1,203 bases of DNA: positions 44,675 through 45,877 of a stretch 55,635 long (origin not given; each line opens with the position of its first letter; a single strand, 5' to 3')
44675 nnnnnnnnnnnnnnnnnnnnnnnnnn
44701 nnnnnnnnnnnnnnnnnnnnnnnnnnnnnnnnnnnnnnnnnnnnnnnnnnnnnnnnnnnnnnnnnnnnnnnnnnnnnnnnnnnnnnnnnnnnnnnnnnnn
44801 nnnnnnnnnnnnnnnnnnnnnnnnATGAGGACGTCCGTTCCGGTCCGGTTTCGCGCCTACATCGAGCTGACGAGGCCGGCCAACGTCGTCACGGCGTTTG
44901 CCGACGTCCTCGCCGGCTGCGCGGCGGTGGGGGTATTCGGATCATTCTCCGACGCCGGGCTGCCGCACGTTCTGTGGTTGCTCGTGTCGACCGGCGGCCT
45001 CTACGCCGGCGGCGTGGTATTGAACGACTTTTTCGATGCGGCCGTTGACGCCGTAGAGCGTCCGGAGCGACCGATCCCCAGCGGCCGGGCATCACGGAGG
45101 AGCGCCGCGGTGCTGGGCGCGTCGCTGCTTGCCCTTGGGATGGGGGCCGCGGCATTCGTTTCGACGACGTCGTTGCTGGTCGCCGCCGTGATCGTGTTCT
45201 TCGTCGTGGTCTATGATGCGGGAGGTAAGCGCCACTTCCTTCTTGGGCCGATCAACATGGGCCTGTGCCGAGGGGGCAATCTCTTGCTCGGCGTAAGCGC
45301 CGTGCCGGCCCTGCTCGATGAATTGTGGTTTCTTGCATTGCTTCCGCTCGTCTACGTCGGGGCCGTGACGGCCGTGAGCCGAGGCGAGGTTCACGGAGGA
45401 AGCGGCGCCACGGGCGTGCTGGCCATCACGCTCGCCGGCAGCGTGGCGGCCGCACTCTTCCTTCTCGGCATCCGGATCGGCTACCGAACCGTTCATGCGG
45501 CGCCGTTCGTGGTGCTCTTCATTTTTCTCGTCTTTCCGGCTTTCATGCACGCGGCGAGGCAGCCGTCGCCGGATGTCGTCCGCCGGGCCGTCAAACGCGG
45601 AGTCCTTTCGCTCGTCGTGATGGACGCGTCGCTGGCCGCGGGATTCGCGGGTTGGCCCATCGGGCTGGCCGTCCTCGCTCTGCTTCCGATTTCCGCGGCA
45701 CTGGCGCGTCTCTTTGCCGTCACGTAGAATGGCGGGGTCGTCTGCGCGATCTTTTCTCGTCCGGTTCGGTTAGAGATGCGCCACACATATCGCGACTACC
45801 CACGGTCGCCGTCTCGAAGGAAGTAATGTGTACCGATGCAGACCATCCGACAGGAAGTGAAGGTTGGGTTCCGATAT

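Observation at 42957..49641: Complete stand-alone six-gene ebo-type cluster (eboA-F): a conserved pathway with an unidentified product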

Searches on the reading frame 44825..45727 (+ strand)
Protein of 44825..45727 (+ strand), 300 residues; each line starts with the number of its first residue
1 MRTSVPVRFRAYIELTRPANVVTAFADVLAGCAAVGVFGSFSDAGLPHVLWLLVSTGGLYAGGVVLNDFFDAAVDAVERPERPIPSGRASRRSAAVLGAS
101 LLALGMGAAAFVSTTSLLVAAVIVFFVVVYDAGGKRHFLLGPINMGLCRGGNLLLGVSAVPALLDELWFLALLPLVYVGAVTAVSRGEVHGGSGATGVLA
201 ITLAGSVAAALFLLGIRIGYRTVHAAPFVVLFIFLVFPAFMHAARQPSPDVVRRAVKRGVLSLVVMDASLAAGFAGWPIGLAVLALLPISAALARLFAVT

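Call 3: search_protein_families(library=pfam, proteins=[window:44825-45727:+], max_evalue=0.01)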
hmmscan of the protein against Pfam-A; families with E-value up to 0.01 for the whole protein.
window:44825-45727:+ (300 aa): 1 family
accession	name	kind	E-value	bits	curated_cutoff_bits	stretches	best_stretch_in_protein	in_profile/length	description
PF01040.23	UbiA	-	9.7e-22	77.9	34.2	1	36-180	9-152/250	UbiA prenyltransferase family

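Call 4: search_protein_families(library=ncbifam, proteins=[window:44825-45727:+], max_evalue=0.01)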
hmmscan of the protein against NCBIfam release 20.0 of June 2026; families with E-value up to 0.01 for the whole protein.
window:44825-45727:+ (300 aa): 19 families
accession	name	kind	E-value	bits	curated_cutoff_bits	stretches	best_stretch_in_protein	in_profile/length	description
NF035940.1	prenyl_rel_EboC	equivalog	7.6e-114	380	250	1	11-300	1-292/292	UbiA-like protein EboC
NF045897.1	SCO3242_trans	equivalog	6.4e-48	163.8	260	1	11-300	1-287/287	SCO3242 family prenyltransferase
NF009523.0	PRK12884.1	equivalog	1e-23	83.9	269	1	8-176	3-166/279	prenyltransferase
NF009521.0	PRK12882.1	equivalog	2.1e-21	76.4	296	1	8-174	4-167/280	geranylgeranylglycerol-phosphate geranylgeranyltransferase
NF009522.0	PRK12883.1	equivalog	1.1e-17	64.5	353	1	9-157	3-147/279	geranylgeranylglycerol-phosphate geranylgeranyltransferase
TIGR01476.1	chlor_syn_BchG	subfamily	1.3e-16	60.9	212.3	1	10-173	1-169/283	(bacterio)chlorophyll synthase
NF005742.0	PRK07566.1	equivalog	3.3e-16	59.3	313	1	9-148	28-170/315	chlorophyll synthase ChlG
NF009058.0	PRK12392.1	subfamily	1e-10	41.2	494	1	8-115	13-120/333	bacteriochlorophyll c synthase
TIGR01473.1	cyoE_ctaB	equivalog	1.3e-10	41.5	210.3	1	11-139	2-131/281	heme o synthase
TIGR01474.1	ubiA_proteo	equivalog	1.5e-10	41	275.45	1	44-164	35-159/282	4-hydroxybenzoate octaprenyltransferase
TIGR02056.1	ChlG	equivalog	2e-08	34.2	436.45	1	10-110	17-117/306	chlorophyll synthase ChlG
NF009513.0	PRK12872.1-3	equivalog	2.5e-08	33.8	288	1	11-150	14-156/293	prenyltransferase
TIGR01475.1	ubiA_other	subfamily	4.9e-07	29.5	180.8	1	44-166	33-156/282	UbiA-like polyprenyltransferase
NF009524.0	PRK12886.1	equivalog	1.2e-06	28.1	387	1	23-151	20-147/291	prenyltransferase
NF009526.0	PRK12888.1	equivalog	2.5e-06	27.1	364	1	7-137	13-143/301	4-hydroxybenzoate octaprenyltransferase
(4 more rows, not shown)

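Call 28: find_related_loci(query=window:44825-45727:+, collection=genome_contigs, flank=6000)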
Query window:44825-45727:+ (300 aa) in genome_contigs; peptide patterns used: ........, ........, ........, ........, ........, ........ (x = any residue, [..] = any of these).
225 stretches matched a pattern; 10 encode a relative of the query (tblastn E <= 1e-3); 10 distinct loci.
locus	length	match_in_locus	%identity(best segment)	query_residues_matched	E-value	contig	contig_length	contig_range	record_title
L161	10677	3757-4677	60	8-300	5e-105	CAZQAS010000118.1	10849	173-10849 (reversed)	MAG TPA_asm: uncultured Rhodothermales bacterium isolate SRP284430_co1_164 genome assembly, contig: NODE_4397_length_108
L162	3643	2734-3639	60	8-300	2e-100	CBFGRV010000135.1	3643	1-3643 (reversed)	MAG TPA_asm: uncultured Rhodothermales bacterium isolate SRR17295755_binner23_Refined_73 genome assembly, contig: ERZ233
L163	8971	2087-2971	61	7-300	4e-90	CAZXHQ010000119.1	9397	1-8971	MAG TPA_asm: uncultured Rhodothermales bacterium isolate SRP284430_co1_215 genome assembly, contig: NODE_5553_length_939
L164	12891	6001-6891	58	8-300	6e-89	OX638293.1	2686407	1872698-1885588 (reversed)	MAG: Rhodothermales bacterium isolate 042ea3ce-0ccb-4c6a-82ee-eaa32ce74e6d genome assembly, chromosome: 1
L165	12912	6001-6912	58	1-300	6e-89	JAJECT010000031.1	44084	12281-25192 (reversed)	MAG: Rhodothermales bacterium isolate jk18xAbins.31 k141_538662, whole genome shotgun sequence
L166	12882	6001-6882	60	8-300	3e-86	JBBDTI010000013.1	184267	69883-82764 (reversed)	MAG: Rhodothermales bacterium isolate LejiaC_62_68 Lejia_C_128_length_184267_cov_41, whole genome shotgun sequence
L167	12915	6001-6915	59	1-300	4e-83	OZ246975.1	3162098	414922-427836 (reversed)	MAG: Rhodothermales bacterium isolate 8fe74e33-5909-4c33-ba6b-a037c2d2266a genome assembly, chromosome: 1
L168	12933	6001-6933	58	3-300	7e-82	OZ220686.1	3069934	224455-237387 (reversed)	MAG: Rhodothermales bacterium isolate 312d6c01-350c-491a-87ad-f3958f88b76c genome assembly, chromosome: 1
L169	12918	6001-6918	32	14-298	7e-29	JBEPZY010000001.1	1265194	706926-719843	MAG: Gemmatales bacterium isolate 03V1_S199.semibin_refined.050_sub NODE_2_length_1265194_cov_13.848812, whole genome sh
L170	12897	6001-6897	29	1-296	1e-22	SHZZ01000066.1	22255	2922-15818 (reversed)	MAG: Gemmataceae bacterium isolate Baikal-deep-G161 BACOMB-C11032, whole genome shotgun sequence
